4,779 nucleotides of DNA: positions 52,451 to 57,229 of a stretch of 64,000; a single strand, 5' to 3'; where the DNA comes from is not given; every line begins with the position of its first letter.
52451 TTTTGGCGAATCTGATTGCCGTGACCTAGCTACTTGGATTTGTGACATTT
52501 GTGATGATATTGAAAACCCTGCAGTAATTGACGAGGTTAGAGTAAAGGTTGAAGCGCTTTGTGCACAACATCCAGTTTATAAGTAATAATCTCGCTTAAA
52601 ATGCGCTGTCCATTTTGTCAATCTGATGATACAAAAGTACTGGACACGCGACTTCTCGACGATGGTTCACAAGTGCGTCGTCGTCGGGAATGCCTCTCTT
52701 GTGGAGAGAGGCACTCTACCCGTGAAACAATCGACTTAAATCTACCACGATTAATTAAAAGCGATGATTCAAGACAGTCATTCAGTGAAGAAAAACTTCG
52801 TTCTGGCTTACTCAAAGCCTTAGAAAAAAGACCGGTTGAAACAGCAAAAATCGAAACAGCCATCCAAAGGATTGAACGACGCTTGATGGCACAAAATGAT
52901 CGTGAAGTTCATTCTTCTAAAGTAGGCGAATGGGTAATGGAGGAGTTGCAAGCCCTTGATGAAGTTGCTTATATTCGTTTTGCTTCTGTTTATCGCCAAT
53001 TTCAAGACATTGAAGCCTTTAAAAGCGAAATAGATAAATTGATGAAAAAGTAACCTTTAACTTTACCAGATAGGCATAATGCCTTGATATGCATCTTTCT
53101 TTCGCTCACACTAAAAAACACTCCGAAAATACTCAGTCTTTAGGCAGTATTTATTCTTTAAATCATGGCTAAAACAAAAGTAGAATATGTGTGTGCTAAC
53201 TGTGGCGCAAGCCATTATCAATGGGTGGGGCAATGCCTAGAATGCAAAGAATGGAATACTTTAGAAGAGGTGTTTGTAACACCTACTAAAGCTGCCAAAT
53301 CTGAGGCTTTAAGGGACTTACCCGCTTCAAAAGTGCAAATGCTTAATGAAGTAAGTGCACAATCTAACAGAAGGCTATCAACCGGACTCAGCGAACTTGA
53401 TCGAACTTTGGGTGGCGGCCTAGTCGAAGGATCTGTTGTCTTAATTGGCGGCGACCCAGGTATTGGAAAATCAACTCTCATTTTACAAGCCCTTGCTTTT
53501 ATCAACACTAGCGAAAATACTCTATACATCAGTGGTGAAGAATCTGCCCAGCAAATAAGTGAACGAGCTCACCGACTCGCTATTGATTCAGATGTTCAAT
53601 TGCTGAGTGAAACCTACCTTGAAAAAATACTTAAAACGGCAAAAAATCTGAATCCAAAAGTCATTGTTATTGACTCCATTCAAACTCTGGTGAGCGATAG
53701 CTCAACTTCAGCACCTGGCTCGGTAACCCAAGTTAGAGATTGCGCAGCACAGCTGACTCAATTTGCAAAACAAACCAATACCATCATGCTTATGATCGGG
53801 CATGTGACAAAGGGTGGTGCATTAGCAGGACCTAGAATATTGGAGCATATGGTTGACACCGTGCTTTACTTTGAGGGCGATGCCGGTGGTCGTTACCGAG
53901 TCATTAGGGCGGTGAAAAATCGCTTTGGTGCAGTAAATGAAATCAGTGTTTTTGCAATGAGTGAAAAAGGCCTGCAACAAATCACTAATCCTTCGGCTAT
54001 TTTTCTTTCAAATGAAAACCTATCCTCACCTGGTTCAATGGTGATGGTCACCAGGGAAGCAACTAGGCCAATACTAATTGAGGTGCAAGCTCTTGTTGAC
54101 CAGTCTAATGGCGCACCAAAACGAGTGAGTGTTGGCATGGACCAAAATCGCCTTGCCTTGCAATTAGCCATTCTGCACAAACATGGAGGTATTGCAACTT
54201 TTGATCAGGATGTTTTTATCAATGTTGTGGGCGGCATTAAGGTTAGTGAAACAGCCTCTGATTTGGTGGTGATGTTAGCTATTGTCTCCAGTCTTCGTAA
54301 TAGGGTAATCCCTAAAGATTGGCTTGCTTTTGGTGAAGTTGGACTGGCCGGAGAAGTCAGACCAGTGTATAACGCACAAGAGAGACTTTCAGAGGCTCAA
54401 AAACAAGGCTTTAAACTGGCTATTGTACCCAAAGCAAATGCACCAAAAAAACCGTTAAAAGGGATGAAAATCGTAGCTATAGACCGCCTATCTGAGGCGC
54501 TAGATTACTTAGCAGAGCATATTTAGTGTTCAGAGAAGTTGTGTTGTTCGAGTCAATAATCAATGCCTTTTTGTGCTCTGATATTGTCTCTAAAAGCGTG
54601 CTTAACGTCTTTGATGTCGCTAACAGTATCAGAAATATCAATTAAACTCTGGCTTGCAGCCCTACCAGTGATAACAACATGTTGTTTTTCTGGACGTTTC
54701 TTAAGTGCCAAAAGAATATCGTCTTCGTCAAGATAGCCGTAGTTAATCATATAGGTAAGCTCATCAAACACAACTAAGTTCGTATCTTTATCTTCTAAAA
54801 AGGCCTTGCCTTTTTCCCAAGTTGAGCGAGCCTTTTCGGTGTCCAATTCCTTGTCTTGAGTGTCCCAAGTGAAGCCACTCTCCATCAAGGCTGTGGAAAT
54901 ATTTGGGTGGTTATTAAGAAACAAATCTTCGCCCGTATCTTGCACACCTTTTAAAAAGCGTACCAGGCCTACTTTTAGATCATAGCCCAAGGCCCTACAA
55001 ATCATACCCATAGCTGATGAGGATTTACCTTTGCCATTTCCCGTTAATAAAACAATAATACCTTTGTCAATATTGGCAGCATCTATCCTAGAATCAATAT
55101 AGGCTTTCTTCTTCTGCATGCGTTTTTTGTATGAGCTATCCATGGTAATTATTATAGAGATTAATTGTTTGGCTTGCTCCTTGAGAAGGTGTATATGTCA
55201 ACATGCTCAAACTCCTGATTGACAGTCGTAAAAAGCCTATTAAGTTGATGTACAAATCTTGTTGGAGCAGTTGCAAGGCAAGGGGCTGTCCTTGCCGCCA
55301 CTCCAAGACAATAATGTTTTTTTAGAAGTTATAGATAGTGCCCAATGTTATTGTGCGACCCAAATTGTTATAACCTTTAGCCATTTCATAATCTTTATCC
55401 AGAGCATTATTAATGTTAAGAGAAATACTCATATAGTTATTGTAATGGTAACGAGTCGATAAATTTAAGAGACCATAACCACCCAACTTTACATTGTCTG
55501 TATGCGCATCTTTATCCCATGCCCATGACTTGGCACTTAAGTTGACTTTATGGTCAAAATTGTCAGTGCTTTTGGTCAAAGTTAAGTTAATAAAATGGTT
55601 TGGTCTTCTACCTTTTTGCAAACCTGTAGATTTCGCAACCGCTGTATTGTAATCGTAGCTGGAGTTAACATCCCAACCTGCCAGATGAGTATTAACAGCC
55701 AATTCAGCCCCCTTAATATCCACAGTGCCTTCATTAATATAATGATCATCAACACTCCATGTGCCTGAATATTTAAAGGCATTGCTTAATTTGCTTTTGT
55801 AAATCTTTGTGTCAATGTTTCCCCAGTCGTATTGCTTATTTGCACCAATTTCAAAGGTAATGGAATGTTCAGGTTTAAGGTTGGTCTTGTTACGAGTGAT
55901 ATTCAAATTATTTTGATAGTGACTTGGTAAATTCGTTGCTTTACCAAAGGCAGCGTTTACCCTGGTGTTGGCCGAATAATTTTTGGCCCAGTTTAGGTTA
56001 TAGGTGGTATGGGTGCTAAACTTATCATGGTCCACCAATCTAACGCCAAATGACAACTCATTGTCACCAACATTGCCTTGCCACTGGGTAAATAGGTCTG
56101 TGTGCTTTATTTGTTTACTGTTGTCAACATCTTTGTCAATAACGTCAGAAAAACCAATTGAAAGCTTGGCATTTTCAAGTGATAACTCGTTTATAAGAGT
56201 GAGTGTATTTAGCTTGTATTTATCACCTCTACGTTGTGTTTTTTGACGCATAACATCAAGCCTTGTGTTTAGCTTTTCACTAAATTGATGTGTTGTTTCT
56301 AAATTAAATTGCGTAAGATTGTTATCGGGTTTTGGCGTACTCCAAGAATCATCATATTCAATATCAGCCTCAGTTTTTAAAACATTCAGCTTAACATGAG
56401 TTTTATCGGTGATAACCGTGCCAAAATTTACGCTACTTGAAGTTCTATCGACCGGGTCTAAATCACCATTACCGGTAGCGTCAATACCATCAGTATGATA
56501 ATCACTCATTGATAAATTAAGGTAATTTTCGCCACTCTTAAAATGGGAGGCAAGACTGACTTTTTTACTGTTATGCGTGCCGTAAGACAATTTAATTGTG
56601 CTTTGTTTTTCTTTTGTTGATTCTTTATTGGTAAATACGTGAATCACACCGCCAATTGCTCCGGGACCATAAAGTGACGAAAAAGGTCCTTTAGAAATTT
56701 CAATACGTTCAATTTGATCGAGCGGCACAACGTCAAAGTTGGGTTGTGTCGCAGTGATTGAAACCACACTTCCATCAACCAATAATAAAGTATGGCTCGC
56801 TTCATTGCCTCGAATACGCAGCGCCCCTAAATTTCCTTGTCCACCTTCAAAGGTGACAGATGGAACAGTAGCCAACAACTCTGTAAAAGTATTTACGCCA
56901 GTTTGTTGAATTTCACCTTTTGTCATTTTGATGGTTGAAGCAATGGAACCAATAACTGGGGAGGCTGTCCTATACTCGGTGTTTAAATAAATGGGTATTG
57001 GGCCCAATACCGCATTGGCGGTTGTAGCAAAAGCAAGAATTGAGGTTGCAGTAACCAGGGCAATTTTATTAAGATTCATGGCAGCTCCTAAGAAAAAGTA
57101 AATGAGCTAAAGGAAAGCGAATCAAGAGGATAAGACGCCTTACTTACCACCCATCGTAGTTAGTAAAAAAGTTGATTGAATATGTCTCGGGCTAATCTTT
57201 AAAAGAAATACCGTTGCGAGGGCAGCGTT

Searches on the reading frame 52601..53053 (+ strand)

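Call 58: search_protein_families(library=pfam, proteins=[window:52601-53053:+], max_evalue=0.00001)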
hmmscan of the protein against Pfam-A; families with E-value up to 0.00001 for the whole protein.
window:52601-53053:+ (150 aa): 2 families
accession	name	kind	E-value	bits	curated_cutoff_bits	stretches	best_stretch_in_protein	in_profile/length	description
PF22811.2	Zn_ribbon_NrdR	-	2e-18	66.5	27.2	1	1-42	1-42/42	Transcriptional repressor NrdR-like, N-terminal domain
PF03477.21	ATP-cone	-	2.2e-18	67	25.8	1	52-136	4-87/88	ATP cone domain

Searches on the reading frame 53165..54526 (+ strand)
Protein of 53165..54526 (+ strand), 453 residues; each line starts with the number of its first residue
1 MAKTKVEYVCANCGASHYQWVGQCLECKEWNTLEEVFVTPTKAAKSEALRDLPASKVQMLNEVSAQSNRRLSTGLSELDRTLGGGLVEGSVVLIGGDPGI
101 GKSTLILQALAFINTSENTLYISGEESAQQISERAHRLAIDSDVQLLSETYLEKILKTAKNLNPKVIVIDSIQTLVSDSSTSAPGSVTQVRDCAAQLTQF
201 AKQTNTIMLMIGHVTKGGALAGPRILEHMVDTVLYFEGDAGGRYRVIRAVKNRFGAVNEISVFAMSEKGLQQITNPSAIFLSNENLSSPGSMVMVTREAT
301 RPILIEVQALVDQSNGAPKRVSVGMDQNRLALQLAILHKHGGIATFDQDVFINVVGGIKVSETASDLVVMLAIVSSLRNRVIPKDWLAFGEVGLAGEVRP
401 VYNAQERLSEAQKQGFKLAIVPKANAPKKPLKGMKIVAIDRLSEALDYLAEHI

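Call 58: search_protein_families(library=pfam, proteins=[window:53165-54526:+], max_evalue=0.00001)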
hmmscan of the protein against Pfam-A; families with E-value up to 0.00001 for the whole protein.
window:53165-54526:+ (453 aa): 9 families
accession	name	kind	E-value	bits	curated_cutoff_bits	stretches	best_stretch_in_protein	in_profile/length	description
PF06745.19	ATPase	-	3.7e-20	72.7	26.6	2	72-142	2-74/231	KaiC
PF13481.12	AAA_25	-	7.6e-15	55.5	27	1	70-218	14-194/195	AAA domain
PF18073.7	Zn_ribbon_LapB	-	4.4e-10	39.5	25.7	1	8-35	1-28/28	Rubredoxin metal binding domain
PF03796.21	DnaB_C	-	2e-09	37.7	27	1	71-136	2-68/255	DnaB-like helicase C terminal domain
PF13541.12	ChlI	-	1.2e-08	35.3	27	1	340-425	35-121/121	Subunit ChlI of Mg-chelatase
PF23442.1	DUF7125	-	1.8e-07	31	29.1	1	70-249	3-175/207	Family of unknown function (DUF7125)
PF13479.12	AAA_24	-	2.5e-07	31.2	27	1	91-179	4-80/195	AAA domain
PF05362.19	Lon_C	-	2.1e-06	27.9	21.1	1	349-447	95-200/205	Lon protease (S16) C-terminal proteolytic domain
PF00004.35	AAA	-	2.6e-06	28.3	21.2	1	92-204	1-95/131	ATPase family associated with various cellular activities (AAA)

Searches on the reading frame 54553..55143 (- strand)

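Call 58: search_protein_families(library=pfam, proteins=[window:54553-55143:-], max_evalue=0.00001)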
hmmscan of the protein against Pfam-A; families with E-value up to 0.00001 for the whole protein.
window:54553-55143:- (196 aa): 1 family
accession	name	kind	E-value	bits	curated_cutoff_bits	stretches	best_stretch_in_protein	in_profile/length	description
PF02572.21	CobA_CobO_BtuR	-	1.5e-56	191.7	25.7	1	27-196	2-172/172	ATP:corrinoid adenosyltransferase BtuR/CobO/CobP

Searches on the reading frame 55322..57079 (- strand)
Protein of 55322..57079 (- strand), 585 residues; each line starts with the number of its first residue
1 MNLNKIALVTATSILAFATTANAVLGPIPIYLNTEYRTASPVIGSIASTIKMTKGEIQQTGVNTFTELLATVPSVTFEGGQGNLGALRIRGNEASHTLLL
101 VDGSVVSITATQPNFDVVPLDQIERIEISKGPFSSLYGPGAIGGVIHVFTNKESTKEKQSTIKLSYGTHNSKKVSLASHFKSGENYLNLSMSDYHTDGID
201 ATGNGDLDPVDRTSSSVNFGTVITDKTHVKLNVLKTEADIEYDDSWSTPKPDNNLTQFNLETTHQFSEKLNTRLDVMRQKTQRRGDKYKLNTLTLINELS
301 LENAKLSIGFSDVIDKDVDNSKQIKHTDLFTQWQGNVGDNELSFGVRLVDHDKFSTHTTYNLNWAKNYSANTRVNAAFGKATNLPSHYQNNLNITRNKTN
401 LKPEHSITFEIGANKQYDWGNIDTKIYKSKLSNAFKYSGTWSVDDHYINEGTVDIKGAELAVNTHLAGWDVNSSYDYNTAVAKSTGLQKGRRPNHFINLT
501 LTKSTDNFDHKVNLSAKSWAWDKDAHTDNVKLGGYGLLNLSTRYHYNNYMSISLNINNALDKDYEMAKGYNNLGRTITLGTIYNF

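Call 58: search_protein_families(library=pfam, proteins=[window:55322-57079:-], max_evalue=0.00001)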
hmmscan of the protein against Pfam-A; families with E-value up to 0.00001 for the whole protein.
window:55322-57079:- (585 aa): 2 families
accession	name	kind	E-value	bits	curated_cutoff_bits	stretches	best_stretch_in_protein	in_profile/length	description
PF00593.30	TonB_dep_Rec_b-barrel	-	1.6e-23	84.7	27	1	183-558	46-435/436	TonB dependent receptor-like, beta-barrel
PF07715.20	Plug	-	7.7e-22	78.3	23.9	1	47-145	7-107/107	TonB-dependent Receptor Plug Domain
